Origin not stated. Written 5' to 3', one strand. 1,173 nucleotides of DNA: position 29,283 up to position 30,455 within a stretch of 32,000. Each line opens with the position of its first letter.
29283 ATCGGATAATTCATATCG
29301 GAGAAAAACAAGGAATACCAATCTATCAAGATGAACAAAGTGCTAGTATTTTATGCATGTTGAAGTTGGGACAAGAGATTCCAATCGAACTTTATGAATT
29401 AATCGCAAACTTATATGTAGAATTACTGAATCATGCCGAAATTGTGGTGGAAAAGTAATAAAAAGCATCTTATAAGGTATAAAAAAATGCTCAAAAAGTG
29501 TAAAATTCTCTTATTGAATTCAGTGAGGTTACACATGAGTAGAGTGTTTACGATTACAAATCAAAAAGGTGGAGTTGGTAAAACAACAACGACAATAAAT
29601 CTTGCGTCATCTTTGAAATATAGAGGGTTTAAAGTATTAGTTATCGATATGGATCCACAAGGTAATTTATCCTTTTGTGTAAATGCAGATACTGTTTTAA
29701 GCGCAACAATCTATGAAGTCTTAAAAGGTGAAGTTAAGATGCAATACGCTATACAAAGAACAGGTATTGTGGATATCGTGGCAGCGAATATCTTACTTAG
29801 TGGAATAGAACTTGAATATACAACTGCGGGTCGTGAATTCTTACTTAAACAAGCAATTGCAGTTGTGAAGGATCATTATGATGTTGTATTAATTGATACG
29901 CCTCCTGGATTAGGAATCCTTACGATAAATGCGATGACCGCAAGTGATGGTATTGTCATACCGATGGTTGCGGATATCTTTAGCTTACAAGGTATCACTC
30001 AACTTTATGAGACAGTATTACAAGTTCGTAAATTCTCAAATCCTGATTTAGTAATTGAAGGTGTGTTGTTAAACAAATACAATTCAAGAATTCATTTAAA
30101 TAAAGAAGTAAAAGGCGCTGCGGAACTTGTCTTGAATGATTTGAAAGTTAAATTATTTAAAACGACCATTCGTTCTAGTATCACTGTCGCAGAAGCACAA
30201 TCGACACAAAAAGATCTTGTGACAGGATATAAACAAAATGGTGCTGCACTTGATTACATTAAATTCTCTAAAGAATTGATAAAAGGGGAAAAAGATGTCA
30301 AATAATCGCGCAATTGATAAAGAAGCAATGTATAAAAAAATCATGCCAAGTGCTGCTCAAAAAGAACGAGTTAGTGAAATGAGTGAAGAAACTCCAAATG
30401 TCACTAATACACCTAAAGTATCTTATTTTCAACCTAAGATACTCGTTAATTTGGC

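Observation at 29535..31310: Orphan ParA ATPase operonic with two putative cyclic-dinucleotide receptors (ComFB and a MotI-like PilZ)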

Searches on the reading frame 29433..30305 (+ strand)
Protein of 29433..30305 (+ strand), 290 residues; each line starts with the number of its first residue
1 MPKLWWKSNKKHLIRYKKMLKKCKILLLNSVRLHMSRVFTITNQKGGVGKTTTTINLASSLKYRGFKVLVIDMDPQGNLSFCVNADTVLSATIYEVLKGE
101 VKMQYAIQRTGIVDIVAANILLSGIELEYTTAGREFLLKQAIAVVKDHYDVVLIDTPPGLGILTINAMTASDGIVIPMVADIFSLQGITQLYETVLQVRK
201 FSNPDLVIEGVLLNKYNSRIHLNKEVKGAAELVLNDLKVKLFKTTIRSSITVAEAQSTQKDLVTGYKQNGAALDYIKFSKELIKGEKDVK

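Call 3: search_protein_families(library=pfam, proteins=[window:29433-30305:+], max_evalue=0.01)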
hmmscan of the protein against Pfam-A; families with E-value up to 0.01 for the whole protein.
window:29433-30305:+ (290 aa): 10 families
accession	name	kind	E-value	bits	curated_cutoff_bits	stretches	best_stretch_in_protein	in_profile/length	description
PF13614.12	AAA_31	-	1.6e-51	175.2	27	1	37-207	2-176/177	AAA domain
PF01656.29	CbiA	-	7.4e-25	87.8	25.4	1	40-260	2-123/125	CobQ/CobB/MinD/ParA nucleotide binding domain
PF09140.17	MipZ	-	5.7e-12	45.9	20.7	1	39-202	3-153/262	ATPase MipZ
PF10609.15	ParA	-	1.5e-11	44.7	27.1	1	36-176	3-141/246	NUBPL iron-transfer P-loop NTPase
PF06564.18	CBP_BcsQ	-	8.6e-08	32.4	21.3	1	39-182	4-149/234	Cellulose biosynthesis protein BcsQ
PF02374.21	ArsA_ATPase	-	2.1e-07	30.9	24.3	1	44-86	8-50/305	Anion-transporting ATPase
PF00142.24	Fer4_NifH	-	4.8e-06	26.7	25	1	45-109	8-76/271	4Fe-4S iron sulfur cluster binding proteins, NifH/frxC family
PF07015.17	VirC1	-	0.00027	20.8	24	0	38-76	3-41/231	VirC1 protein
PF00448.28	SRP54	-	0.0011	19.1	22.7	0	47-74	11-38/196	SRP54-type protein, GTPase domain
PF03029.23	ATP_bind_1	-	0.0078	16.5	27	0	47-99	6-59/240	Conserved hypothetical ATP binding protein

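Call 4: search_protein_families(library=ncbifam, proteins=[window:29433-30305:+], max_evalue=0.01)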
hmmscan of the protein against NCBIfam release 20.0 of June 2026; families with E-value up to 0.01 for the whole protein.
window:29433-30305:+ (290 aa): 34 families (the best 25 are shown)
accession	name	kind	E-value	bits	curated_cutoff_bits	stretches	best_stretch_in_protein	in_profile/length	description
TIGR03453.1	partition_RepA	equivalog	1.6e-27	96.3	348.45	1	37-197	105-286/387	plasmid partitioning protein RepA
NF041546.1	ParA_partition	equivalog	2.1e-27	96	180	2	39-80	2-43/203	ParA family partition ATPase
TIGR01969.1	minD_arch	subfamily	1.8e-24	86.3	201.75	1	37-289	1-237/251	cell division ATPase MinD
TIGR03371.1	cellulose_yhjQ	equivalog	1.9e-18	66.8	157.85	1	38-275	3-234/246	cellulose biosynthesis protein BcsQ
NF010443.0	PRK13869.1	subfamily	2.8e-18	65.9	446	1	37-207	122-313/405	plasmid-partitioning protein RepA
NF041283.1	PrgP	equivalog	5.5e-18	65.3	400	1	35-248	1-224/297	ParA superfamily DNA segregation protein PrgP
NF010259.0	PRK13705.1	equivalog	6.5e-18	64.8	725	1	35-198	105-284/388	plasmid-partitioning protein SopA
TIGR01968.1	minD_bact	equivalog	4.9e-16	58.9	212.9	1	37-241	2-197/261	septum site-determining protein MinD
TIGR01007.1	eps_fam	subfamily_domain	2.1e-12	47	108.05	1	36-170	17-148/204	polysaccharide biosynthesis tyrosine autokinase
NF047398.1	AAA_KGGVGR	domain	7.6e-11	42.7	90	1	38-74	4-40/190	KGGVGR-motif variant AAA ATPase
NF008079.0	PRK10818.1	equivalog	6.9e-10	38.7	508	1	35-255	1-220/270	septum site-determining protein MinD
NF007350.0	PRK09841.1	equivalog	4.7e-09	34.9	1248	1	37-216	532-703/726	tyrosine-protein kinase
NF008568.0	PRK11519.1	equivalog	1.1e-08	33.8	1068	1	37-216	527-698/720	tyrosine-protein kinase Wzc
TIGR01281.1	DPOR_bchL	equivalog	2e-07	30.7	345.15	1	44-99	7-60/268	ferredoxin:protochlorophyllide reductase (ATP-dependent) iron-sulfur ATP-binding protein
NF009701.0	PRK13230.1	subfamily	2e-07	30.3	350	1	44-99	8-62/291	nitrogenase reductase-like protein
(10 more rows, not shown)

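Call 9: find_homologous_proteins(query=window:29535-30302:+, max_evalue=1e-20)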
Query window:29535-30302:+ (256 aa): 6808 proteins with E <= 1e-20 among 8000 candidates; the best 120 are listed.
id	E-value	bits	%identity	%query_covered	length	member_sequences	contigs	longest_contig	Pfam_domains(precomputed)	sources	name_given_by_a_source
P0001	6.1e-143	492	91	100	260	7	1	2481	PF00142.25,PF10609.16,PF01656.30,PF13614.13,PF09140.18,PF06564.19,PF02374.22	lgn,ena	-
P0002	1.5e-138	478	91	96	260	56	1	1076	PF00142.25,PF10609.16,PF01656.30,PF13614.13,PF09140.18,PF06564.19,PF13401.13,PF02374.22,PF00448.29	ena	-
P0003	5.5e-124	430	77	100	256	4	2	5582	PF00142.25,PF10609.16,PF01656.30,PF13614.13,PF09140.18,PF06564.19,PF02374.22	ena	-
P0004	4.1e-123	427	76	100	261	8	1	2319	PF00142.25,PF10609.16,PF01656.30,PF13614.13,PF09140.18,PF06564.19,PF02374.22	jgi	jgi:chromosome partitioning protein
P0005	4.8e-123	427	75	100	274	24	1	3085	PF00142.25,PF10609.16,PF01656.30,PF13614.13,PF09140.18,PF06564.19,PF02374.22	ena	-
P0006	2.1e-116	405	73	100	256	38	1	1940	PF00142.25,PF10609.16,PF01656.30,PF13614.13,PF09140.18,PF06564.19,PF02374.22,PF00448.29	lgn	-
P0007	4.1e-115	401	72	100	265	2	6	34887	PF00142.25,PF10609.16,PF01656.30,PF13614.13,PF09140.18,PF06564.19,PF02374.22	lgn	-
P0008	1.8e-111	389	73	98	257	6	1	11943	PF00142.25,PF10609.16,PF01656.30,PF13614.13,PF09140.18,PF06564.19,PF02374.22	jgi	-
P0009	2.5e-99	350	65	99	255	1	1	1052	PF00142.25,PF10609.16,PF01656.30,PF13614.13,PF09140.18,PF06564.19,PF02374.22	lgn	-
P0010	5.9e-98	345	70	89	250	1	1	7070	PF00142.25,PF10609.16,PF01656.30,PF13614.13,PF07015.18,PF09140.18,PF06564.19,PF02374.22,PF00448.29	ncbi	ncbi:MAG: ParA family protein [Erysipelotrichaceae bacterium]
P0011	1.7e-97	343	63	99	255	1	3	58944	PF00142.25,PF10609.16,PF01656.30,PF13614.13,PF09140.18,PF06564.19,PF02374.22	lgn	-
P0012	4.2e-97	342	65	97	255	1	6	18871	PF00142.25,PF10609.16,PF01656.30,PF13614.13,PF07015.18,PF09140.18,PF06564.19,PF02374.22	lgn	-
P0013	2.2e-95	337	81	74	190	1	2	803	PF00142.25,PF10609.16,PF01656.30,PF13614.13,PF09140.18,PF06564.19,PF02374.22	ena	-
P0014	6.9e-95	335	64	98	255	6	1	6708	PF00142.25,PF10609.16,PF01656.30,PF13614.13,PF09140.18,PF06564.19,PF02374.22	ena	-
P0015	1.5e-94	334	60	97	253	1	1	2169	PF00142.25,PF10609.16,PF01656.30,PF13614.13,PF09140.18,PF06564.19,PF02374.22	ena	-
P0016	2.3e-94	333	63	97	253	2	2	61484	PF00142.25,PF10609.16,PF01656.30,PF13614.13,PF09140.18,PF06564.19,PF02374.22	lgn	-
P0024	8.8e-93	328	60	97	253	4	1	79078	PF00142.25,PF10609.16,PF01656.30,PF13614.13,PF09140.18,PF06564.19,PF02374.22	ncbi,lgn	-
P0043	1.9e-90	320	60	97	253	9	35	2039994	PF00142.25,PF10609.16,PF01656.30,PF13614.13,PF09140.18,PF06564.19,PF02374.22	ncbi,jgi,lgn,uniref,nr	ncbi:MAG: Sporulation initiation inhibitor protein Soj [Thermocaproicibacter melissae]|jgi:chromosom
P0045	3.2e-90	320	60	97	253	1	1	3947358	PF00142.25,PF10609.16,PF01656.30,PF13614.13,PF09140.18,PF06564.19,PF02374.22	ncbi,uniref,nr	ncbi:ParA family protein [Caproicibacter fermentans]|uniref:Sporulation initiation inhibitor protein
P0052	1.1e-89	318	57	100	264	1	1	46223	PF00142.25,PF10609.16,PF01656.30,PF13614.13,PF09140.18,PF06564.19,PF02374.22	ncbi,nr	ncbi:MAG: AAA family ATPase [Clostridiales bacterium]|nr:AAA family ATPase [Clostridiales bacterium]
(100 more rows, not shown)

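Call 18: find_encoding_contigs(protein=P0007, flank=10000, max_places=3)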
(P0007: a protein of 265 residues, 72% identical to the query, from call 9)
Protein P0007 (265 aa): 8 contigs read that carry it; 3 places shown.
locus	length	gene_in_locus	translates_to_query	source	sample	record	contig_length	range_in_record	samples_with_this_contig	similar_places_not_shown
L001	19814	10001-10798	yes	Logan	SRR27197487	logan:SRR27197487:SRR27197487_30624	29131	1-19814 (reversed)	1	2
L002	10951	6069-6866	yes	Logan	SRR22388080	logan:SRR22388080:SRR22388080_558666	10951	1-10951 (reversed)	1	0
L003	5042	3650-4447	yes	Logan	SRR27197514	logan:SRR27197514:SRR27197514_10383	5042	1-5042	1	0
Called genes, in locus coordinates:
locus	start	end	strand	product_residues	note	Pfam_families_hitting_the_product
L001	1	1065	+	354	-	PF01312:Bac_export_2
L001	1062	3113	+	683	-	PF00771:FHIPEP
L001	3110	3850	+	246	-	PF04542:Sigma70_r2, PF04539:Sigma70_r3 (weak), PF08281:Sigma70_r4_2 (weak), PF04545:Sigma70_r4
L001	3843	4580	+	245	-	PF00460:Flg_bb_rod, PF22692:LlgE_F_G_D1, PF06429:Flg_bbr_C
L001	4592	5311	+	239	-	PF00460:Flg_bb_rod (weak), PF22692:LlgE_F_G_D1 (weak), PF06429:Flg_bbr_C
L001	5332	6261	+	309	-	PF02154:FliM, PF01052:FliMN_C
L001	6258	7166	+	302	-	PF28396:SepQ_C (weak), PF01052:FliMN_C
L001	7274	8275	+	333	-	PF00669:Flagellin_N, PF00700:Flagellin_C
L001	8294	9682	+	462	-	-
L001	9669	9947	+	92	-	PF01312:Bac_export_2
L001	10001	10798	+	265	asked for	PF10609:ParA, PF00142:Fer4_NifH (weak), PF01656:CbiA, PF02374:ArsA_ATPase (weak), PF06564:CBP_BcsQ, PF09140:MipZ, PF13614:AAA_31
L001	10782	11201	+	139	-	PF10719:ComFB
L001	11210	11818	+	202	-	PF07238:PilZ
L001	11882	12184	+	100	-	PF04316:FlgM (weak)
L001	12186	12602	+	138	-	PF05130:FlgN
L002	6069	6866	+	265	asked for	PF10609:ParA, PF00142:Fer4_NifH (weak), PF01656:CbiA, PF02374:ArsA_ATPase (weak), PF06564:CBP_BcsQ, PF09140:MipZ, PF13614:AAA_31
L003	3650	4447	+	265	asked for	PF10609:ParA, PF00142:Fer4_NifH (weak), PF01656:CbiA, PF02374:ArsA_ATPase (weak), PF06564:CBP_BcsQ, PF09140:MipZ, PF13614:AAA_31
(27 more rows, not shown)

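Call 19: find_encoding_contigs(protein=P0011, flank=10000, max_places=3)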
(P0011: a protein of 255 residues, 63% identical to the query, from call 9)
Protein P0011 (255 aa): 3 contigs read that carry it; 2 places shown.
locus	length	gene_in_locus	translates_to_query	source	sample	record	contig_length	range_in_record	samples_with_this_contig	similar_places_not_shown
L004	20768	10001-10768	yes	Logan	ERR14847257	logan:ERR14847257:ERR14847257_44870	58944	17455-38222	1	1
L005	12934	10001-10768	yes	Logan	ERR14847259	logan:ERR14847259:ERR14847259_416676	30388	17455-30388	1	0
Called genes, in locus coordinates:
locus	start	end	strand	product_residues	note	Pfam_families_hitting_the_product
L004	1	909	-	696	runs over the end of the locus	PF01627:Hpt, PF07194:P2, PF02895:H-kinase_dim, PF02518:HATPase_c, PF01584:CheW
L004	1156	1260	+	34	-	-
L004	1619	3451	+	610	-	PF12729:4HB_MCP_1 (weak), PF18947:HAMP_2 (faint), PF00672:HAMP (weak), PF00015:MCPsignal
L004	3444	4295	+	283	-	PF01584:CheW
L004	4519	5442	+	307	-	PF01584:CheW, PF00072:Response_reg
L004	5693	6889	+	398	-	PF00669:Flagellin_N, PF00700:Flagellin_C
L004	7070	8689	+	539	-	-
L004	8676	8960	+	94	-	PF01312:Bac_export_2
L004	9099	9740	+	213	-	-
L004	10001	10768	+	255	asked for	PF00142:Fer4_NifH (faint), PF01656:CbiA, PF02374:ArsA_ATPase (weak), PF06564:CBP_BcsQ, PF09140:MipZ, PF10609:ParA, PF13614:AAA_31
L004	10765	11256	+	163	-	PF10719:ComFB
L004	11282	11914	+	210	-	PF07238:PilZ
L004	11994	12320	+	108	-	PF04316:FlgM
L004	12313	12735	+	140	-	PF05130:FlgN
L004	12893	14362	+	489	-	PF22638:FlgK_D1, PF06429:Flg_bbr_C (weak)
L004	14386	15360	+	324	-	PF00669:Flagellin_N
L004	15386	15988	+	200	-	PF20074:DUF6470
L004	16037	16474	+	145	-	PF02623:FliW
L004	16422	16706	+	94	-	PF02599:CsrA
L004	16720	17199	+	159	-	-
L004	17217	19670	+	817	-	PF02465:FliD_N, PF07195:FliD_C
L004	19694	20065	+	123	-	PF02561:FliS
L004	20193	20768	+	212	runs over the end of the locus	PF04519:Bactofilin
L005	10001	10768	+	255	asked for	PF00142:Fer4_NifH (faint), PF01656:CbiA, PF02374:ArsA_ATPase (weak), PF06564:CBP_BcsQ, PF09140:MipZ, PF10609:ParA, PF13614:AAA_31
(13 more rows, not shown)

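Call 20: find_encoding_contigs(protein=P0016, flank=10000, max_places=2)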
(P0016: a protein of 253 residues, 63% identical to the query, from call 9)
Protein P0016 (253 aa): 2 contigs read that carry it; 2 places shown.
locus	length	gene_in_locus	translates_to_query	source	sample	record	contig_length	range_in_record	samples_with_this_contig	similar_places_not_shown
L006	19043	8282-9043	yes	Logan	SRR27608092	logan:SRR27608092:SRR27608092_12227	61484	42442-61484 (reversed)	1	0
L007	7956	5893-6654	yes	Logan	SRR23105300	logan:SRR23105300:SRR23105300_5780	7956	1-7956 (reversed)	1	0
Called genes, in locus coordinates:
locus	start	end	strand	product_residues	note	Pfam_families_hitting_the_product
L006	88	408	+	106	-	-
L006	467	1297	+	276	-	PF02811:PHP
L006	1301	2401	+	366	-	PF01501:Glyco_transf_8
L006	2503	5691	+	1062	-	PF08455:SNF2_assoc, PF00176:SNF2-rel_dom, PF00270:DEAD (weak), PF04851:ResIII, PF00271:Helicase_C, PF11496:HDA2-3 (faint)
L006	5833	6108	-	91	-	-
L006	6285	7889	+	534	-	-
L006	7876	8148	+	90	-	PF01312:Bac_export_2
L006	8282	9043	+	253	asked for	PF00142:Fer4_NifH (weak), PF01656:CbiA, PF02374:ArsA_ATPase, PF06564:CBP_BcsQ, PF09140:MipZ, PF10609:ParA, PF13614:AAA_31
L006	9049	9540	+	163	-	PF10719:ComFB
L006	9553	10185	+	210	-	PF07238:PilZ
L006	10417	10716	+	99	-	PF04316:FlgM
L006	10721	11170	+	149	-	PF05130:FlgN (faint)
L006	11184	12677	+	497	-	PF00460:Flg_bb_rod, PF22638:FlgK_D1, PF06429:Flg_bbr_C (weak)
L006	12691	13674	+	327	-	PF00669:Flagellin_N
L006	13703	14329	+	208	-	PF20074:DUF6470 (weak)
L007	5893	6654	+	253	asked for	PF00142:Fer4_NifH (weak), PF01656:CbiA, PF02374:ArsA_ATPase, PF06564:CBP_BcsQ, PF09140:MipZ, PF10609:ParA, PF13614:AAA_31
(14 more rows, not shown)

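Call 21: find_encoding_contigs(protein=P0052, flank=10000, max_places=2)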
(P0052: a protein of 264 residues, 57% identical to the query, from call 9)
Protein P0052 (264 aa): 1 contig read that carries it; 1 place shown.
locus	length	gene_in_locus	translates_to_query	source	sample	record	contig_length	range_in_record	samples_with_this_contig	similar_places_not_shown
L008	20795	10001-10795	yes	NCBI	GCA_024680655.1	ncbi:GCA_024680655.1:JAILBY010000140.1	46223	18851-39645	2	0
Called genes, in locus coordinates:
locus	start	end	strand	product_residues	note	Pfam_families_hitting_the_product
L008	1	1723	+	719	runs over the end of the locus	PF01627:Hpt, PF07194:P2 (weak), PF02895:H-kinase_dim, PF02518:HATPase_c, PF01584:CheW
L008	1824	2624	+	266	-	PF03705:CheR_N, PF01739:CheR, PF08241:Methyltransf_11 (faint), PF08242:Methyltransf_12 (faint), PF13649:Methyltransf_25 (faint)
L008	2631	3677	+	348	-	PF00072:Response_reg, PF01339:CheB_methylest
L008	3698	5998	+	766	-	PF02743:dCache_1, PF18947:HAMP_2 (faint), PF00015:MCPsignal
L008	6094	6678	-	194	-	-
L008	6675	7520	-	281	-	PF00950:ABC-3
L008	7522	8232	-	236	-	PF00005:ABC_tran, PF02463:SMC_N (faint), PF13401:AAA_22 (weak), PF13304:AAA_21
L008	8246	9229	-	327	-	PF01297:ZnuA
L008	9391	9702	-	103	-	-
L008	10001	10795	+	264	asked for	PF00142:Fer4_NifH, PF01656:CbiA, PF02374:ArsA_ATPase, PF06564:CBP_BcsQ, PF09140:MipZ, PF10609:ParA, PF13614:AAA_31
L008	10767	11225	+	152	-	PF10719:ComFB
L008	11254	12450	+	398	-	PF00291:PALP, PF01842:ACT (weak), PF13291:ACT_4 (faint)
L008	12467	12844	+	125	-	PF01042:Ribonuc_L-PSP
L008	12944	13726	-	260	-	PF17774:YlmH_RBD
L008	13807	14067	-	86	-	PF01649:Ribosomal_S20p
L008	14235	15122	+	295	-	PF03418:Peptidase_A25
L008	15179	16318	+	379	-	PF07454:SpoIIP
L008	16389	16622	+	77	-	-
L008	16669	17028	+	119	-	-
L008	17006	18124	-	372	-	PF01979:Amidohydro_1, PF07969:Amidohydro_3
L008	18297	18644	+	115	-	PF07085:DRTGG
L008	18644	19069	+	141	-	PF13581:HATPase_c_2, PF02518:HATPase_c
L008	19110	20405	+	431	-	PF12838:Fer4_7 (weak), PF13187:Fer4_9, PF13237:Fer4_10, PF14697:Fer4_21 (weak), PF00037:Fer4 (weak), PF02906:Fe_hyd_lg_C, PF04060:FeS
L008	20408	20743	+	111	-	PF07085:DRTGG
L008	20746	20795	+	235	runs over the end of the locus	PF02811:PHP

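Call 22: find_encoding_contigs(protein=P0024, flank=6000, max_places=2)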
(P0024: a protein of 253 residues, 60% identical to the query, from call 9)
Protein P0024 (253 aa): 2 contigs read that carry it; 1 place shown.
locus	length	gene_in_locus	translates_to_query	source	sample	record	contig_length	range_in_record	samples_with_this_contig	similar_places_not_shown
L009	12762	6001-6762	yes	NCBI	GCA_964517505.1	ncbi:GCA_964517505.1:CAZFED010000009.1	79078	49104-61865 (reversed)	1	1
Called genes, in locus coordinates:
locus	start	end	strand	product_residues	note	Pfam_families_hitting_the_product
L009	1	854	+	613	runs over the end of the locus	PF00270:DEAD, PF00271:Helicase_C, PF16124:RecQ_Zn_bind, PF09382:RQC, PF00570:HRDC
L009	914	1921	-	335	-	PF13379:NMT1_2, PF09084:NMT1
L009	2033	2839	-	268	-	PF00528:BPD_transp_1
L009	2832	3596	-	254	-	PF00005:ABC_tran, PF13304:AAA_21 (faint)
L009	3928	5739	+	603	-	-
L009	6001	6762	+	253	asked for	PF00142:Fer4_NifH (faint), PF01656:CbiA, PF02374:ArsA_ATPase (faint), PF06564:CBP_BcsQ, PF09140:MipZ, PF10609:ParA, PF13614:AAA_31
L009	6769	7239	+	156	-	PF10719:ComFB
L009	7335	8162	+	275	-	PF01171:ATP_bind_3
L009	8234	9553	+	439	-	PF04632:FUSC (weak), PF06081:ArAE_1, PF13515:FUSC_2, PF08282:Hydrolase_3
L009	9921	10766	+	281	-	PF00497:SBP_bac_3, PF10613:Lig_chan-Glu_bd (weak)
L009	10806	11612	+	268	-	PF00528:BPD_transp_1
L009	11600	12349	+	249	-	PF02463:SMC_N, PF13175:AAA_15 (faint), PF13476:AAA_23 (weak), PF00005:ABC_tran, PF13304:AAA_21 (weak)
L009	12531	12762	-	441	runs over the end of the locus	-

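Call 26: find_encoding_contigs(protein=P0045, flank=6000, max_places=2)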
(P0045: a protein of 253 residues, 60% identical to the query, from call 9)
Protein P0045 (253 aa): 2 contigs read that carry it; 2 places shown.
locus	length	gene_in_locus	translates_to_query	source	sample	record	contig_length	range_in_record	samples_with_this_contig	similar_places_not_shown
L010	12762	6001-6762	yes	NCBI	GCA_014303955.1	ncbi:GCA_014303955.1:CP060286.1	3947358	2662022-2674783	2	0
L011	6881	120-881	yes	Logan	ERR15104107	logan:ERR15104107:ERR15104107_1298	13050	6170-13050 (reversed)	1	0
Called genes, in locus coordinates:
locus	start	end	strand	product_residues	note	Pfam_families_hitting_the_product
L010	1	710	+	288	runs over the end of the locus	PF00890:FAD_binding_2 (faint), PF01134:GIDA (faint), PF07992:Pyr_redox_2, PF13738:Pyr_redox_3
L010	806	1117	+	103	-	PF00085:Thioredoxin, PF08534:Redoxin (weak), PF14595:Thioredoxin_9 (weak), PF13098:Thioredoxin_2 (weak), PF13728:TraF (weak), PF13905:Thioredoxin_8 (faint)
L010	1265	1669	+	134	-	-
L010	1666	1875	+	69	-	PF13560:HTH_31, PF12844:HTH_19 (weak), PF13443:HTH_26 (weak), PF01381:HTH_3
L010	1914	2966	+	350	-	PF00730:HhH-GPD, PF00633:HHH (weak), PF14815:NUDIX_4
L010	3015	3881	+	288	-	PF00892:EamA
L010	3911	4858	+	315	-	PF00056:Ldh_1_N, PF02866:Ldh_1_C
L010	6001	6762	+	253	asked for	PF00142:Fer4_NifH (faint), PF01656:CbiA, PF02374:ArsA_ATPase, PF06564:CBP_BcsQ, PF09140:MipZ, PF10609:ParA, PF13614:AAA_31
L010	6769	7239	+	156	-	PF10719:ComFB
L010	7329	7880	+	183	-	PF04260:DUF436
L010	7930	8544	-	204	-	PF04140:ICMT, PF04191:PEMT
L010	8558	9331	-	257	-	-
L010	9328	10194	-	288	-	PF00005:ABC_tran, PF13304:AAA_21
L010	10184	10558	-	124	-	PF00392:GntR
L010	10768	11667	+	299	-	PF04085:MreC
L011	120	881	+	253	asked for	PF00142:Fer4_NifH (faint), PF01656:CbiA, PF02374:ArsA_ATPase, PF06564:CBP_BcsQ, PF09140:MipZ, PF10609:ParA, PF13614:AAA_31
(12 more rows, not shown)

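Call 27: find_encoding_contigs(protein=P0043, flank=6000, max_places=2)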
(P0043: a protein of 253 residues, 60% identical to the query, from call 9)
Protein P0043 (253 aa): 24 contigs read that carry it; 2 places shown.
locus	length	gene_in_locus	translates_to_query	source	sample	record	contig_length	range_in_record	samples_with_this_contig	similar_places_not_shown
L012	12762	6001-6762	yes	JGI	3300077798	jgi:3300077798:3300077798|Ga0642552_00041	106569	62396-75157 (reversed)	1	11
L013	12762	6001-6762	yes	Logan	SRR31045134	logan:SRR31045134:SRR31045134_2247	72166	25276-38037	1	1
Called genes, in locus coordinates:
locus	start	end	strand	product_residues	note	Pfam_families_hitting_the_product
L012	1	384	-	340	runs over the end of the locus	PF13534:Fer4_17 (faint), PF13183:Fer4_8 (faint), PF25160:LdpA_Fe-S-bd (faint), PF00037:Fer4 (faint), PF12797:Fer4_2 (faint), PF13237:Fer4_10 (weak), PF12838:Fer4_7, PF13187:Fer4_9 (weak), +2 more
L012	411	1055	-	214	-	PF00834:Ribul_P_3_epim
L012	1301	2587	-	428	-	PF03990:DUF348, PF07501:G5, PF06725:3D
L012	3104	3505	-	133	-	PF00380:Ribosomal_S9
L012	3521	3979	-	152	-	PF00572:Ribosomal_L13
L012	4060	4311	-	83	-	-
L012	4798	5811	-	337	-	PF18152:DAHP_snth_FXD, PF00793:DAHP_synth_1, PF03102:NeuB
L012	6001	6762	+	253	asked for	PF00142:Fer4_NifH (faint), PF01656:CbiA, PF02374:ArsA_ATPase (weak), PF06564:CBP_BcsQ (weak), PF09140:MipZ (weak), PF10609:ParA, PF13614:AAA_31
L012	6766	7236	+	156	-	PF10719:ComFB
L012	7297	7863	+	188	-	PF04260:DUF436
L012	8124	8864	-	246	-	-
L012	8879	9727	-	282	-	PF00005:ABC_tran, PF13304:AAA_21 (weak)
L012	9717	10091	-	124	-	PF00392:GntR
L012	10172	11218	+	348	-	PF04085:MreC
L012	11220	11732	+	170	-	PF04093:MreD (weak)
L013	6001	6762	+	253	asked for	PF00142:Fer4_NifH (faint), PF01656:CbiA, PF02374:ArsA_ATPase (weak), PF06564:CBP_BcsQ (weak), PF09140:MipZ (weak), PF10609:ParA, PF13614:AAA_31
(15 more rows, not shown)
